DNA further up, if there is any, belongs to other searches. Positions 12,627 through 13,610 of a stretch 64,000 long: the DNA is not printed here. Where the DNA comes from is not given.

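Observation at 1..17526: Complete-looking nonulosonic-acid biosynthesis module with unusual extras in an archaeon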

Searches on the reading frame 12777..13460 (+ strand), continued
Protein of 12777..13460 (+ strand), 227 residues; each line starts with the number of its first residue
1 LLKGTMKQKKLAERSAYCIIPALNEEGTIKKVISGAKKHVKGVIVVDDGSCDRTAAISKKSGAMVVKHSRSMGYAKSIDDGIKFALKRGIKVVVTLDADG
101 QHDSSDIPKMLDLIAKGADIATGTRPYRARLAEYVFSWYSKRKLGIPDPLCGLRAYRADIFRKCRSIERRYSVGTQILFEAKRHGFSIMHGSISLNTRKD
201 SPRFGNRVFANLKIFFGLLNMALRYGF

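Call 94: predict_structure(alignment_id=A5)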
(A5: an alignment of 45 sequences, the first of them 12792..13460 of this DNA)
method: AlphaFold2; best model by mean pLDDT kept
length: 222 residues; sequences in the alignment: 45
mean_pLDDT: 92.9   pTM: 0.89
mean pLDDT of the five models: 92.9, 92.4, 92.1, 91.7, 91.0
residues with pLDDT >= 90: 188; 70-90: 26; 50-70: 8; < 50: 0
segments of 3 or more residues with pLDDT < 50: none
pLDDT, mean of each block of 10 residues (from residue 1): 69 97 97 98 98 99 95 94 96 96 97 97 95 95 96 91 81 94 97 81 93 93 70
secondary structure, 60 per line:
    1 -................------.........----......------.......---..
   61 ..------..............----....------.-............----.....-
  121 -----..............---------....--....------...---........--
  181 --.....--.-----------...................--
elements in order: H2-10 E11-17 H24-32 E37-42 H49-55 E59-62 H69-82 E87-90 H99-110 E115-119 H126-139 E149-152 H155-158 H171-178 E183-187 H202-220

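Call 96: fold_search(model_id=the predicted structure, library=pdb)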
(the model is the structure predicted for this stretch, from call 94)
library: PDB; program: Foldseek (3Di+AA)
matches with E <= 10: 1633; with E <= 0.001: 270
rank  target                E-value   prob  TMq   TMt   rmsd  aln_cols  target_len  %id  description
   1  9asc_A                6.7e-15  1.00  0.77  0.55   3.0       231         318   20  Cryo-EM Structure of the Glycosyltransferase ArnC from Salmonella enterica in the UDP-bound State Determined on Talos  (released 2025-02-05)
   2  9bhe_A                8.0e-14  1.00  0.75  0.55   3.6       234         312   20  Salmonella undecaprenyl-phosphate 4-deoxy-4-formamido-L-arabinose transferase (ArnC) bound to UDP (released 2025-02-12)
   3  9b77_A                1.6e-13  1.00  0.69  0.50  13.4       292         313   19  Cryo-EM Structure of the Glycosyltransferase ArnC from Salmonella enterica in the Apo State Determined on Krios micros (released 2025-02-05)
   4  9bhc_A                1.8e-13  1.00  0.74  0.54   3.0       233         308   19  Salmonella undecaprenyl-phosphate 4-deoxy-4-formamido-L-arabinose transferase (ArnC) (released 2025-02-12)
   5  8vxh_A                2.2e-13  1.00  0.71  0.52  13.2       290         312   19  Cryo-EM Structure of the Glycosyltransferase ArnC from Salmonella enterica in the Apo State Determined on Talos Arctic (released 2025-02-05)
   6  9bhc_B                2.9e-13  1.00  0.75  0.56   3.0       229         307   20  Salmonella undecaprenyl-phosphate 4-deoxy-4-formamido-L-arabinose transferase (ArnC) (released 2025-02-12)
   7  9bhe_B                7.4e-13  1.00  0.78  0.57   2.9       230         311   18  Salmonella undecaprenyl-phosphate 4-deoxy-4-formamido-L-arabinose transferase (ArnC) bound to UDP (released 2025-02-12)
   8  7pdo                  3.5e-12  1.00  0.79  0.60   3.5       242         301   18  Crystal structure of Mycobacterium hassiacum glucosyl-3-phosphoglycerate synthase at pH 5.5 in complex with UDP (released 2023-02-15)
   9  9ep0                  4.0e-12  1.00  0.71  0.48   3.4       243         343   22  Dolichyl phosphate mannose synthase in complex with donor (GDP-Man) and traces of acceptor (Dol55P) and product (Dol55P- (released 2025-10-01)
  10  5jqx_B                5.1e-12  1.00  0.77  0.63   3.5       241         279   19  Crystal structure of glucosyl-3-phosphoglycerate synthase from Mycobacterium tuberculosis in complex with phosphoglyce (released 2017-05-24)
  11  5jud                  5.1e-12  1.00  0.76  0.62   3.6       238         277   22  Crystal structure of glucosyl-3-phosphoglycerate synthase from Mycobacterium tuberculosis in complex with uridine-diphos (released 2017-05-24)
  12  5mlz                  5.8e-12  1.00  0.75  0.48   3.5       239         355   22  Dolichyl phosphate mannose synthase in complex with GDP and Mg2+ (released 2017-08-09)
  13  5jqx_A                7.4e-12  1.00  0.77  0.62   3.6       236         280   22  Crystal structure of glucosyl-3-phosphoglycerate synthase from Mycobacterium tuberculosis in complex with phosphoglyce (released 2017-05-24)
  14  4y7f                  8.4e-12  1.00  0.76  0.62   3.6       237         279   21  Crystal structure of glucosyl-3-phosphoglycerate synthase from Mycobacterium tuberculosis in complex with Mn2+, uridine- (released 2015-07-15)
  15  5jqx_C                8.4e-12  1.00  0.76  0.62   3.8       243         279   19  Crystal structure of glucosyl-3-phosphoglycerate synthase from Mycobacterium tuberculosis in complex with phosphoglyce (released 2017-05-24)
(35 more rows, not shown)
